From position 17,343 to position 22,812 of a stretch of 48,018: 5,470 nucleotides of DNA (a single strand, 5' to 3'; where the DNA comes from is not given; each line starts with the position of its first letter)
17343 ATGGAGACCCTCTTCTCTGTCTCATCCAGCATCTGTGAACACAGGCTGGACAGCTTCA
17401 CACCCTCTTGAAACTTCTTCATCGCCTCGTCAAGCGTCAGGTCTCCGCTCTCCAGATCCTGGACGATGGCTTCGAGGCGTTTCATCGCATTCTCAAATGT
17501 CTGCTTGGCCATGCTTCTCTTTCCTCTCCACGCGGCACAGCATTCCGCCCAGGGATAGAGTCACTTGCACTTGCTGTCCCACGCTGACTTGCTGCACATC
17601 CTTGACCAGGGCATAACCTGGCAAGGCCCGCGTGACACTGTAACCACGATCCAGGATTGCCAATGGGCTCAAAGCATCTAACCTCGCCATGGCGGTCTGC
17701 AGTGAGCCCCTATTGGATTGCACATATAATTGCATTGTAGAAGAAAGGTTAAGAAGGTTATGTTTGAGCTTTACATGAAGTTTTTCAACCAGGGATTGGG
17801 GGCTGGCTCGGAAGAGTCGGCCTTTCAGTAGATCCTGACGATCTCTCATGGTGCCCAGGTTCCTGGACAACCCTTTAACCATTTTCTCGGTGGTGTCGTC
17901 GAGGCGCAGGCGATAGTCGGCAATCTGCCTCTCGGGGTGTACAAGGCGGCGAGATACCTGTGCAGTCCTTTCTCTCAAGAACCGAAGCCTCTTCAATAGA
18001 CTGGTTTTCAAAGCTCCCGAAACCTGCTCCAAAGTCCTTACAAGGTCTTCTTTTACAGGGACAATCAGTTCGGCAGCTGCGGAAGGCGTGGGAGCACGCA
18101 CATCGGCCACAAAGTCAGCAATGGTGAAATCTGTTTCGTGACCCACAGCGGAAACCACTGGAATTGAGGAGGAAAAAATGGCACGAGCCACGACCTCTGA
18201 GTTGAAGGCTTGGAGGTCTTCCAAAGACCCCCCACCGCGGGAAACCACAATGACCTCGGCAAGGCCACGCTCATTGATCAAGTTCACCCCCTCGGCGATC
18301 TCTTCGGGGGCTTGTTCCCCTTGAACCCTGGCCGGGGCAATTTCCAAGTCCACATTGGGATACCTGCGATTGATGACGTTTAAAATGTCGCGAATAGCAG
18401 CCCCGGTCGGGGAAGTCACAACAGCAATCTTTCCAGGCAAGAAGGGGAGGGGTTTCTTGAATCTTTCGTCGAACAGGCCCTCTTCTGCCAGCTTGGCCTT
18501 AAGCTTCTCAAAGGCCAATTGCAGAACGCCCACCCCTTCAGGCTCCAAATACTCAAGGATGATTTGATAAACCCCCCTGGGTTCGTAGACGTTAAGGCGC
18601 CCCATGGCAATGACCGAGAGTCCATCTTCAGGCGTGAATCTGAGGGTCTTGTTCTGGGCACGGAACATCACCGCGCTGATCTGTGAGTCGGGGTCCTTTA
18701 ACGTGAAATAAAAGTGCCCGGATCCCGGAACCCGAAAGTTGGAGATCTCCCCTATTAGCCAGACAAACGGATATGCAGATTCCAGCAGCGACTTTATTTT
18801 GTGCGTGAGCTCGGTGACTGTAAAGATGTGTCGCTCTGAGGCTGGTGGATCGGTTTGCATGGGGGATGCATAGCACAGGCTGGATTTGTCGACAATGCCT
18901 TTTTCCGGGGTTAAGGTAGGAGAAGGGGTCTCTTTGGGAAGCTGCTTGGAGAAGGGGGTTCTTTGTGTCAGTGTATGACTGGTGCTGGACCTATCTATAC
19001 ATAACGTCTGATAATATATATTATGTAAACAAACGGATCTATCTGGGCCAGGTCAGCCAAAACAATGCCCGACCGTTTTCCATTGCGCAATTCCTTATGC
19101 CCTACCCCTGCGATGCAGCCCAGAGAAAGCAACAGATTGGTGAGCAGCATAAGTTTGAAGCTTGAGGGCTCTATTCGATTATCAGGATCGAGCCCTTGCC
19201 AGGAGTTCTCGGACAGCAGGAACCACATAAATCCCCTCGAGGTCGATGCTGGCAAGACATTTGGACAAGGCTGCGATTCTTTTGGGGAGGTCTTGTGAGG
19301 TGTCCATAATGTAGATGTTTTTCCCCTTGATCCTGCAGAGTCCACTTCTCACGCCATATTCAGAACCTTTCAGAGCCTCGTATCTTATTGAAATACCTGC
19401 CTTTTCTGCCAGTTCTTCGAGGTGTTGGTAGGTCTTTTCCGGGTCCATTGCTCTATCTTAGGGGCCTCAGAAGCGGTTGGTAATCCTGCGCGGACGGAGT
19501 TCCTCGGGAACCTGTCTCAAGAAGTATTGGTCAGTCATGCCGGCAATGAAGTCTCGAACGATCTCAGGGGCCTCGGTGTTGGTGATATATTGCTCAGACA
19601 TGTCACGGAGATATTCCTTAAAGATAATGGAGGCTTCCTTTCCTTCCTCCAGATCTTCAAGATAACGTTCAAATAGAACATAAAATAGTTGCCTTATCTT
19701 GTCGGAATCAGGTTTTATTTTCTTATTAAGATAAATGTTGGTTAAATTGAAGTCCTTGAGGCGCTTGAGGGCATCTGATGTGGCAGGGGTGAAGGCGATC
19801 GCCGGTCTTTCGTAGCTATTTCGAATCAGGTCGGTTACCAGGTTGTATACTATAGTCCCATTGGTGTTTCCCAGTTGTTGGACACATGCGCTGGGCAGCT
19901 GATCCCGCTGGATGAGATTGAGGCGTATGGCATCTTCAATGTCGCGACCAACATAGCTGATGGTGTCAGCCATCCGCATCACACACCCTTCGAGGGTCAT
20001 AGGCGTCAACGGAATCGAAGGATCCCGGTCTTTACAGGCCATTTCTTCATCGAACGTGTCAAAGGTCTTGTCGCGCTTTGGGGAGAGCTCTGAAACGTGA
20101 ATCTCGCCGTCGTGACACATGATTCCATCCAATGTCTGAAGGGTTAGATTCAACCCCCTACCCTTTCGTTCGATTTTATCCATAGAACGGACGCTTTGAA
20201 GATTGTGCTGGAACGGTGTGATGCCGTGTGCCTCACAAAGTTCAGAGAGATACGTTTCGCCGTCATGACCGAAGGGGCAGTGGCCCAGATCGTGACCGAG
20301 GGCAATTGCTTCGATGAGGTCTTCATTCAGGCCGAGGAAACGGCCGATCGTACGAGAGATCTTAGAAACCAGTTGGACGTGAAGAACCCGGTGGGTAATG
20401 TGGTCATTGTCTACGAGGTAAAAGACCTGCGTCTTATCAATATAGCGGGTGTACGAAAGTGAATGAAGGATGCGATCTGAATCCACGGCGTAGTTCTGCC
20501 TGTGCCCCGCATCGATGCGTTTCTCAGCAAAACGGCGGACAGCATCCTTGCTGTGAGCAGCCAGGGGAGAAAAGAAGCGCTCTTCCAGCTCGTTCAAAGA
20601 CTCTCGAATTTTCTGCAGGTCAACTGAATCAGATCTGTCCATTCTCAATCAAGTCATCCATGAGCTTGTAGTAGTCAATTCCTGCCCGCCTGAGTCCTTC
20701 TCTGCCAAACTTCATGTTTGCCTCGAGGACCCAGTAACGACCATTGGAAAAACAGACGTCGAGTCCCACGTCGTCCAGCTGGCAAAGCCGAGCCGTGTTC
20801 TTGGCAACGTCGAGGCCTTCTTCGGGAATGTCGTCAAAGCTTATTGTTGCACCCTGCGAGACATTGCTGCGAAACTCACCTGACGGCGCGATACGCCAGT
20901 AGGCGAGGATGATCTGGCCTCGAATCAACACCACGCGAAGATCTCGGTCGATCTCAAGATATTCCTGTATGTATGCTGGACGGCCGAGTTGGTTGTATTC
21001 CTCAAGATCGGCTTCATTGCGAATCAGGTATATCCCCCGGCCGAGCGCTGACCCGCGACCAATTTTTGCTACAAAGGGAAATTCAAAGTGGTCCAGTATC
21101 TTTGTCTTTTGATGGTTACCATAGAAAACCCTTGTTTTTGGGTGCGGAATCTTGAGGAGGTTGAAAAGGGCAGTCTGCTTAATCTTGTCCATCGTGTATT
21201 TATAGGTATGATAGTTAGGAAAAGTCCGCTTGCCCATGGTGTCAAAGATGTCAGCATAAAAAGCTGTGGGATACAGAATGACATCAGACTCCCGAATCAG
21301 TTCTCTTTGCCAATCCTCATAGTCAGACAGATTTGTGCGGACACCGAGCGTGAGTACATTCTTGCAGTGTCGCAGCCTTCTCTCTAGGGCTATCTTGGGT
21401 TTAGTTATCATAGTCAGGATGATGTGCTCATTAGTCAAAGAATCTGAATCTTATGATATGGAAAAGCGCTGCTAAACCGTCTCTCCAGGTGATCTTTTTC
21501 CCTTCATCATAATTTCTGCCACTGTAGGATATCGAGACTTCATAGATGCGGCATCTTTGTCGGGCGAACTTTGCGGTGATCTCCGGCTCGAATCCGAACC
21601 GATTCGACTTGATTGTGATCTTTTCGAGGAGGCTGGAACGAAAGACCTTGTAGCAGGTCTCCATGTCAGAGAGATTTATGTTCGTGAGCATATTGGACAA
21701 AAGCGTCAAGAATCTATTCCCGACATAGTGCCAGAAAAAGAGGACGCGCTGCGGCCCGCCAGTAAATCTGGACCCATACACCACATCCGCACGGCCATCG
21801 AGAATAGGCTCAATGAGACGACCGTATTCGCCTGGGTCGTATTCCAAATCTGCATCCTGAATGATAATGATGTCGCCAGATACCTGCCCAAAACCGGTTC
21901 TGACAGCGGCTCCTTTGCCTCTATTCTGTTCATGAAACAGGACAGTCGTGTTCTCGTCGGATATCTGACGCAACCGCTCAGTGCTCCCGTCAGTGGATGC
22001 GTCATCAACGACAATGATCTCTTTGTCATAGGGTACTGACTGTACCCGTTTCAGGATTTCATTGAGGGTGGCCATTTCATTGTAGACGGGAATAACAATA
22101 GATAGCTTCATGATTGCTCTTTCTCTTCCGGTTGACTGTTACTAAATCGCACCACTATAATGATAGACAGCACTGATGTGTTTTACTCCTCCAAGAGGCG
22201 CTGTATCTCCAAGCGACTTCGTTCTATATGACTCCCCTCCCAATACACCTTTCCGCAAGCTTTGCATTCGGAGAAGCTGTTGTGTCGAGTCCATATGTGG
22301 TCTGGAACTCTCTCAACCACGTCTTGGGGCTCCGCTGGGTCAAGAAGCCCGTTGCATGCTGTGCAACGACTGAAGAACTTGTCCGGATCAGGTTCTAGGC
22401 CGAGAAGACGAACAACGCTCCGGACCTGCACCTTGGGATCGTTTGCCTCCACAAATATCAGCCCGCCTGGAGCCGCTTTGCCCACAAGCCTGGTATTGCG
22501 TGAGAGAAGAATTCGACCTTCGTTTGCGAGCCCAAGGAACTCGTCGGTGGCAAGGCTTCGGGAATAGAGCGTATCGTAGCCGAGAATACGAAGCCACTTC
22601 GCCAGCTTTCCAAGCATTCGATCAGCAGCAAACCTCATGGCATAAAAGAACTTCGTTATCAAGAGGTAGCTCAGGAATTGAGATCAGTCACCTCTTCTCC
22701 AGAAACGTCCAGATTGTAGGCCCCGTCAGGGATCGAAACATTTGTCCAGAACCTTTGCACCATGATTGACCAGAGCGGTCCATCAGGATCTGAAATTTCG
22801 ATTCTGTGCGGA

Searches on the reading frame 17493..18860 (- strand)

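Call 59: search_protein_families(library=pfam, proteins=[window:17493-18860:-], max_evalue=0.00001)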
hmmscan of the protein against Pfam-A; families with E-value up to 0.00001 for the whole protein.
window:17493-18860:- (455 aa): 3 families
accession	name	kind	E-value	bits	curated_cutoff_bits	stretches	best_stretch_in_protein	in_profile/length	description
PF02601.20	Exonuc_VII_L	-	4.4e-101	338.9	35.9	1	129-440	1-312/315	Exonuclease VII, large subunit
PF13742.12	tRNA_anti_2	-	5.5e-30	103.9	27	1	13-105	1-94/95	OB-fold nucleic acid binding domain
PF01336.31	tRNA_anti-codon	-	5.9e-11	42.6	27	1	33-107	1-74/75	OB-fold nucleic acid binding domain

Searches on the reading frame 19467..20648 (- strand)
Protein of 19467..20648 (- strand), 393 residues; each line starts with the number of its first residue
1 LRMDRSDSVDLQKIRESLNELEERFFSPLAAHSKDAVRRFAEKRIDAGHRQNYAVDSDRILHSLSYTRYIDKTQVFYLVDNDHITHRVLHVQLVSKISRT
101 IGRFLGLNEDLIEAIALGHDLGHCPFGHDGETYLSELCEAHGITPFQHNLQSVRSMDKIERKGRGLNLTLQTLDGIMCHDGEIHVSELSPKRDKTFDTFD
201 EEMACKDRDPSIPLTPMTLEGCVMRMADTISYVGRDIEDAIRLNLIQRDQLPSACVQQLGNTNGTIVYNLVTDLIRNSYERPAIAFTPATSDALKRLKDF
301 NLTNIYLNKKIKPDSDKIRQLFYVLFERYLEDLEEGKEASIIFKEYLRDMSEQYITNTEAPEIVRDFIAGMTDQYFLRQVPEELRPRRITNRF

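Call 59: search_protein_families(library=pfam, proteins=[window:19467-20648:-], max_evalue=0.00001)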
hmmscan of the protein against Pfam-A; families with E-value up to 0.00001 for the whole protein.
window:19467-20648:- (393 aa): 2 families
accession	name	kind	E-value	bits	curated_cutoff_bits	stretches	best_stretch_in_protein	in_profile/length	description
PF13286.11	HD_assoc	-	1.4e-10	42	22.2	1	284-379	1-88/91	Phosphohydrolase-associated domain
PF01966.28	HD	-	2.3e-07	31.5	22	1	90-139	4-49/116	HD domain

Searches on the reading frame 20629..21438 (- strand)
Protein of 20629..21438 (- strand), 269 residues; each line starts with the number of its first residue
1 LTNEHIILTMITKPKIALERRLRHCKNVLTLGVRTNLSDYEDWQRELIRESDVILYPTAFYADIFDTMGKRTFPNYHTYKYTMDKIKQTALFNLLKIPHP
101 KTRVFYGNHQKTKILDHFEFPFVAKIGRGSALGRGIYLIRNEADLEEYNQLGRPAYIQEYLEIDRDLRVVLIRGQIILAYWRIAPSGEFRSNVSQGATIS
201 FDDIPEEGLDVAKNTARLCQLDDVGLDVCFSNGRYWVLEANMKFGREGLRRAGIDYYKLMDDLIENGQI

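Call 59: search_protein_families(library=pfam, proteins=[window:20629-21438:-], max_evalue=0.00001)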
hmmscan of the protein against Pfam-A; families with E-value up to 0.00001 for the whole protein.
window:20629-21438:- (269 aa): 2 families
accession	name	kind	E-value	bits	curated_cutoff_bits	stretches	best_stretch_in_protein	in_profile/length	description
PF08443.16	RimK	-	6.9e-22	78.4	21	1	83-258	2-182/188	RimK-like ATP-grasp domain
PF02955.21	GSH-S_ATP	-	2.3e-06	27.6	23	1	153-218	70-138/175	Prokaryotic glutathione synthetase, ATP-grasp domain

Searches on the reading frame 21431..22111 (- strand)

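Call 59: search_protein_families(library=pfam, proteins=[window:21431-22111:-], max_evalue=0.00001)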
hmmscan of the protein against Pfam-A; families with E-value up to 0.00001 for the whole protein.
window:21431-22111:- (226 aa): 2 families
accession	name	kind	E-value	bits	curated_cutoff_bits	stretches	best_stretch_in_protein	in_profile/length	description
PF00535.33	Glycos_transf_2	-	2e-36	125.9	23.3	1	4-165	1-167/168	Glycosyl transferase family 2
PF10111.15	Glyco_tranf_2_2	-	1.2e-06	28.6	27.3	1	4-89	1-92/276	Glycosyltransferase like family 2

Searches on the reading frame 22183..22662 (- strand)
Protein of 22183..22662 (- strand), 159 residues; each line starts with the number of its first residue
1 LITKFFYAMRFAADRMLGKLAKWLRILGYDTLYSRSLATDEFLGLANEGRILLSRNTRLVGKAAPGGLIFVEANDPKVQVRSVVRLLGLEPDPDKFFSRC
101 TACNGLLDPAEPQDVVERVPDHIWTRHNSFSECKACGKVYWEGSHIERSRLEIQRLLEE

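Call 59: search_protein_families(library=pfam, proteins=[window:22183-22662:-], max_evalue=0.00001)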
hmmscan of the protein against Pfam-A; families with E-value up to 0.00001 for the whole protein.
window:22183-22662:- (159 aa): 1 family
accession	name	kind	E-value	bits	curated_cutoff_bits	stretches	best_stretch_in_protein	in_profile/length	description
PF01927.22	Mut7-C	-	3.4e-41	141.2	23.3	1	9-150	1-143/146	Mut7-C RNAse domain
